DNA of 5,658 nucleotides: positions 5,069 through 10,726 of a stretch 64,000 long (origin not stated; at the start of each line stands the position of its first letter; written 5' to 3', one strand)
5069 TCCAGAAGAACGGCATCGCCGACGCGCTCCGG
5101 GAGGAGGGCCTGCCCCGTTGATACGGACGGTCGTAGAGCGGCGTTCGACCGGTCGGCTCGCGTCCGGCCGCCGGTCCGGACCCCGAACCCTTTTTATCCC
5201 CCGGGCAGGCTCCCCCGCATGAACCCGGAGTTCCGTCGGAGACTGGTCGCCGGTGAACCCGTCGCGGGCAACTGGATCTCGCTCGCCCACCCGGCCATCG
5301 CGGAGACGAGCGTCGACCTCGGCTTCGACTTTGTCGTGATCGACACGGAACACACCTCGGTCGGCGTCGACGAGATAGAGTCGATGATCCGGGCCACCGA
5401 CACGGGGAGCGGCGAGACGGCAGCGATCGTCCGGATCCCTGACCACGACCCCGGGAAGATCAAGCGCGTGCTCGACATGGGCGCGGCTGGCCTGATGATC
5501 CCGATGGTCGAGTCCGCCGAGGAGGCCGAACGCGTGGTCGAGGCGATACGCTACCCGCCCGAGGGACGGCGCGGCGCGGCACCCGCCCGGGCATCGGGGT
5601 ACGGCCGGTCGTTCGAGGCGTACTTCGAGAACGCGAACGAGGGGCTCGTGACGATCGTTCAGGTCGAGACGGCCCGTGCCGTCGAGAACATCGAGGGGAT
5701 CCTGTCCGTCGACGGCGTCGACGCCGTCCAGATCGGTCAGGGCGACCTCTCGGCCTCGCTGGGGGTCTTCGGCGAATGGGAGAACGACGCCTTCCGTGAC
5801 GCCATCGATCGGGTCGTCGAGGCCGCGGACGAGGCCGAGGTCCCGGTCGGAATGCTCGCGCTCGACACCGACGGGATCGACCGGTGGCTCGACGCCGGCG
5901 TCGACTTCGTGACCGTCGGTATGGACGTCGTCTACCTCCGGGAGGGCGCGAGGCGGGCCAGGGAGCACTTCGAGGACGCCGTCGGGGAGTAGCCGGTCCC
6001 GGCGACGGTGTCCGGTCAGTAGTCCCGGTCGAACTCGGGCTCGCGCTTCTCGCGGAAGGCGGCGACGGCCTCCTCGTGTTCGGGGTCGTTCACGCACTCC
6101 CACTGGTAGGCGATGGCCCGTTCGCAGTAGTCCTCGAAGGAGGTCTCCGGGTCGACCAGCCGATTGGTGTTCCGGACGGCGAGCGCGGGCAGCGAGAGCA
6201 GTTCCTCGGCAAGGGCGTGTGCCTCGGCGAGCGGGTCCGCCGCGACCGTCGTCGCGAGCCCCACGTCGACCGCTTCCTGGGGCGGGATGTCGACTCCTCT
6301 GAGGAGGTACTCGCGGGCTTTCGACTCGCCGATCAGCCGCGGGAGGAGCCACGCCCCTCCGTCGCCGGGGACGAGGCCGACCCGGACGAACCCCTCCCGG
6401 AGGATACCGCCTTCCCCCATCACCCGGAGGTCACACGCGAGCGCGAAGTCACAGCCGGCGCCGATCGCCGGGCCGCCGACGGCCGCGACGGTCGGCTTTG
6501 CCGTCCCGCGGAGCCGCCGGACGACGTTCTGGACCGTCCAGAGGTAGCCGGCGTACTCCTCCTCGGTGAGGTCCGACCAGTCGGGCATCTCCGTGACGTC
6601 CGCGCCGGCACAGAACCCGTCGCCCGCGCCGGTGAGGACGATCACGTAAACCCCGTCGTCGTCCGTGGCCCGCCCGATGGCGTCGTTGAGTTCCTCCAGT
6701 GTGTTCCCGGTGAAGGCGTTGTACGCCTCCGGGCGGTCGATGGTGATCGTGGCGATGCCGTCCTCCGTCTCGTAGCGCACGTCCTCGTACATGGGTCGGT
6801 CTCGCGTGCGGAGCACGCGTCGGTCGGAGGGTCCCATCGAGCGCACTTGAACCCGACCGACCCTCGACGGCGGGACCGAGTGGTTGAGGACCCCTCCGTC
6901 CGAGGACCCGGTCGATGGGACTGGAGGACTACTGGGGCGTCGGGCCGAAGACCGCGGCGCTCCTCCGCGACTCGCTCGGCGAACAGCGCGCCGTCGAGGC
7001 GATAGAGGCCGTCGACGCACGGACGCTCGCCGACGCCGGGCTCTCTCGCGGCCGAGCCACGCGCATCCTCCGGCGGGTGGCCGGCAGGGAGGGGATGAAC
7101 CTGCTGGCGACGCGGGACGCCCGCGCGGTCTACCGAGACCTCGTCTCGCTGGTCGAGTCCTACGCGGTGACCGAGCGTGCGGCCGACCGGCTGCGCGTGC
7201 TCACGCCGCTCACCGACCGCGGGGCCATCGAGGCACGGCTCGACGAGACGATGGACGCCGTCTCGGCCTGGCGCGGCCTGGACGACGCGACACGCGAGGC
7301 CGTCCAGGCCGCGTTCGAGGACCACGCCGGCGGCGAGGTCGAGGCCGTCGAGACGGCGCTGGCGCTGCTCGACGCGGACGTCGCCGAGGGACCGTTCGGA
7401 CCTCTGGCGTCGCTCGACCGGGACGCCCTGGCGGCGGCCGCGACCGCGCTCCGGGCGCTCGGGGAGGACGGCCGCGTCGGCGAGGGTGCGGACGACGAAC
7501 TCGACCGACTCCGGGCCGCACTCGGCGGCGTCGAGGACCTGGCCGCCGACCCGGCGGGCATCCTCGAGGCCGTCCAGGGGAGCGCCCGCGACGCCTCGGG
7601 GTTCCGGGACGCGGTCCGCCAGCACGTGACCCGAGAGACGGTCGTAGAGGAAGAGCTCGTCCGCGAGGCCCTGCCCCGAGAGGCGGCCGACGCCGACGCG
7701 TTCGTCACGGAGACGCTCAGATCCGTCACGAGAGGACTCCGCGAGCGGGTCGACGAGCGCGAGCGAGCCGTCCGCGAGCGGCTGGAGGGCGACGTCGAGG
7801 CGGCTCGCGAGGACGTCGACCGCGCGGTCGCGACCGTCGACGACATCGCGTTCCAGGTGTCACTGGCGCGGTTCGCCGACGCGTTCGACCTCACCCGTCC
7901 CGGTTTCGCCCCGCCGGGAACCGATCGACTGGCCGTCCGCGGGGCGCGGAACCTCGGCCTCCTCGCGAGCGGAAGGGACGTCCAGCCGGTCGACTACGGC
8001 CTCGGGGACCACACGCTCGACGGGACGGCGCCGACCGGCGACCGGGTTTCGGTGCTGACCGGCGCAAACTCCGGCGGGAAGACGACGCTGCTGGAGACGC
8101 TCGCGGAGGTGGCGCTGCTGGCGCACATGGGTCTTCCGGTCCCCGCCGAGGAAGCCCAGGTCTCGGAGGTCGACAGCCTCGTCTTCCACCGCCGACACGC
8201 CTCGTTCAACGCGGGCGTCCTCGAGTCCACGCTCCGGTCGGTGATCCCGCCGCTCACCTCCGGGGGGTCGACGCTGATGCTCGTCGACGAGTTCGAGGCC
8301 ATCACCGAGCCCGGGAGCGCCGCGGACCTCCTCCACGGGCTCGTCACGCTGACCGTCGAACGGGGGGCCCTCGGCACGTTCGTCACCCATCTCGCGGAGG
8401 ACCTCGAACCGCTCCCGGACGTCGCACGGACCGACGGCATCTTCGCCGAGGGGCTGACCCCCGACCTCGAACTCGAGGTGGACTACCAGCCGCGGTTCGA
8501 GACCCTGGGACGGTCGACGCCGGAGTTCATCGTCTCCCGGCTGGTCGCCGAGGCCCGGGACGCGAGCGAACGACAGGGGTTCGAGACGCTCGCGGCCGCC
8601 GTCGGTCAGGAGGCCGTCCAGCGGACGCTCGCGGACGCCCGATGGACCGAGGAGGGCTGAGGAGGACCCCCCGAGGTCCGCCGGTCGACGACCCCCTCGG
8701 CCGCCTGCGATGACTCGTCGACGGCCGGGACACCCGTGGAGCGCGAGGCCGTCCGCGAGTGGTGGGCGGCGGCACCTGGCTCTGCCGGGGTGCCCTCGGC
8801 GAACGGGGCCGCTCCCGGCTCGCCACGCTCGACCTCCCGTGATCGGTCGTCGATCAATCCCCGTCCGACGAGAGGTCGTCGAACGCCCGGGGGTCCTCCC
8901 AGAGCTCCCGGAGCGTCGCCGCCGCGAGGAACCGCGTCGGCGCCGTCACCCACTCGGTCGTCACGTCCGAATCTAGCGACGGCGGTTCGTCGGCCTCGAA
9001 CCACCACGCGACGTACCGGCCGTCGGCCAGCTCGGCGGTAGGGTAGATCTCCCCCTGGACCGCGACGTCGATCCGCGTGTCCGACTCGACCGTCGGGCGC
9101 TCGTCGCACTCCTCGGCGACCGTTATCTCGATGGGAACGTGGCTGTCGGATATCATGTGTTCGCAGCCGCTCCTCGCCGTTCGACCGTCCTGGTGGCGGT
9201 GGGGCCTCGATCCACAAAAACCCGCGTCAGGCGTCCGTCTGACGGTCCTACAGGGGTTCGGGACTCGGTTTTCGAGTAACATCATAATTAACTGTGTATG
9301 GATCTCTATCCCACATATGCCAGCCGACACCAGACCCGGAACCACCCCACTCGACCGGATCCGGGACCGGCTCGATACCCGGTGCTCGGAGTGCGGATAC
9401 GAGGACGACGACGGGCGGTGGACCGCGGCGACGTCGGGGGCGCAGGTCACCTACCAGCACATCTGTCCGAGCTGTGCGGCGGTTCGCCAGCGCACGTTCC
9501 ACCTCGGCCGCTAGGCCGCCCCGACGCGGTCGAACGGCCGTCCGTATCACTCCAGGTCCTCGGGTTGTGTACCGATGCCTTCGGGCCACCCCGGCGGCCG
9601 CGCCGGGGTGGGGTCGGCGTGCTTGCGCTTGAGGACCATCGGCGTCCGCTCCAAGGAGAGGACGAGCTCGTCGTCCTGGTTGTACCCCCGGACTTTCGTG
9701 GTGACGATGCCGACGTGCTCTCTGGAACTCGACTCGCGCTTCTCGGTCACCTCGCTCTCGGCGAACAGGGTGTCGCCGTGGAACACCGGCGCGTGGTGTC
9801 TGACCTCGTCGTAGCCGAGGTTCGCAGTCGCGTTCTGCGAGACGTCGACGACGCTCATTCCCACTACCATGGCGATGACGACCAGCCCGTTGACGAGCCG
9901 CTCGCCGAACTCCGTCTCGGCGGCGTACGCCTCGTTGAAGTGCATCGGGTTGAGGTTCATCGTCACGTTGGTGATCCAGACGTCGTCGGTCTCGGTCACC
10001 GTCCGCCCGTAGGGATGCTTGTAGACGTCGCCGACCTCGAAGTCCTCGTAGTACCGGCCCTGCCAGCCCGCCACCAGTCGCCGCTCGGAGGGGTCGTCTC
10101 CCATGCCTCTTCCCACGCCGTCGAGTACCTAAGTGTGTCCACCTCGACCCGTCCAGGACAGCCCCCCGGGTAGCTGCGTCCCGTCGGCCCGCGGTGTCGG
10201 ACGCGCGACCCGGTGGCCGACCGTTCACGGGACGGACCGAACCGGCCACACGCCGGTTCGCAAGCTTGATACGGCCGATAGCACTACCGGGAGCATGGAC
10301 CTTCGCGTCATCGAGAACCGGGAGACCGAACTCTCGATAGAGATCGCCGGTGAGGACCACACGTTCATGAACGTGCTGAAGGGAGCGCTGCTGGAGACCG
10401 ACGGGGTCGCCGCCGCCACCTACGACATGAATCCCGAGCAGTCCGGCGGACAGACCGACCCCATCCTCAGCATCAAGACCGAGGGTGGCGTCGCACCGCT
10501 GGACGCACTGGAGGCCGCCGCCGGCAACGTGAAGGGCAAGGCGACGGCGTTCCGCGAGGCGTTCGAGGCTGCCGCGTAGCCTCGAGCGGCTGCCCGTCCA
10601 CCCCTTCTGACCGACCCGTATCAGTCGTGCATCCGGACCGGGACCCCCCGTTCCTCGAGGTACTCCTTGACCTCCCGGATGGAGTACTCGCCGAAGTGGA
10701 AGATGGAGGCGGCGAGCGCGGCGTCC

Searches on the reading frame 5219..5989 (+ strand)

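Call 67: search_protein_families(library=pfam, proteins=[window:5219-5989:+], max_evalue=0.00001)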
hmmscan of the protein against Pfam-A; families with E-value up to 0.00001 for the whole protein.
window:5219-5989:+ (257 aa): 1 family
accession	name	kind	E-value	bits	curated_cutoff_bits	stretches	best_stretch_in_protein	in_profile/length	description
PF03328.21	HpcH_HpaI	-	5.5e-42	144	25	1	18-239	4-217/221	HpcH/HpaI aldolase/citrate lyase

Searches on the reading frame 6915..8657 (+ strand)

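Call 67: search_protein_families(library=pfam, proteins=[window:6915-8657:+], max_evalue=0.00001)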
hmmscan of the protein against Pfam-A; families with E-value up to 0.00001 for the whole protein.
window:6915-8657:+ (581 aa): 1 family
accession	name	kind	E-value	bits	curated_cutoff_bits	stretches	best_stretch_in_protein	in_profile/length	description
PF00488.27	MutS_V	-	1.1e-07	32.5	30.2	1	380-429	2-50/188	MutS domain V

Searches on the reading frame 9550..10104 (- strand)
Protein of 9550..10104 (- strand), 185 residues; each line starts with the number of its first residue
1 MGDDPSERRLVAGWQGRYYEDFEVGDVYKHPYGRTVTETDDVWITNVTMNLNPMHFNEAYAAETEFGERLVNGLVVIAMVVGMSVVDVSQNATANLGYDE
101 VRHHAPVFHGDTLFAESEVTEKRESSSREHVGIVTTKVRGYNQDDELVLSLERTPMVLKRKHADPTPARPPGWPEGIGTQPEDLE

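Call 67: search_protein_families(library=pfam, proteins=[window:9550-10104:-], max_evalue=0.00001)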
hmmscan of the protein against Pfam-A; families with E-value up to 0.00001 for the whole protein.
window:9550-10104:- (185 aa): 3 families
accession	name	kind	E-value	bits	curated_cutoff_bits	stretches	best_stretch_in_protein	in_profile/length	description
PF19315.5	MC_hydratase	-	6.4e-25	88.4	26.5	1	15-163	20-170/353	Mesaconyl-CoA hydratase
PF01575.25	MaoC_dehydratas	-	4.9e-22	78.3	27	1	24-138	6-119/123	MaoC like domain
PF13452.11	FAS1_DH_region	-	3.3e-06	27.7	22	1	49-149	27-130/132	FAS1-like, dehydratase domain region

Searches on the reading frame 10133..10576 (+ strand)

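Call 67: search_protein_families(library=pfam, proteins=[window:10133-10576:+], max_evalue=0.00001)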
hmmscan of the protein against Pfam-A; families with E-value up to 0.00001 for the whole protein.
window:10133-10576:+ (148 aa): 2 families
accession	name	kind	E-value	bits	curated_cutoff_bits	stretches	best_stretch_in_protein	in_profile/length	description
PF13656.11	RNA_pol_L_2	-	4.3e-15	55.6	27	1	67-142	2-74/75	RNA polymerase Rpb3/Rpb11 dimerisation domain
PF01193.29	RNA_pol_L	-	1.8e-07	31.2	24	1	70-135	3-72/74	RNA polymerase Rpb3/Rpb11 dimerisation domain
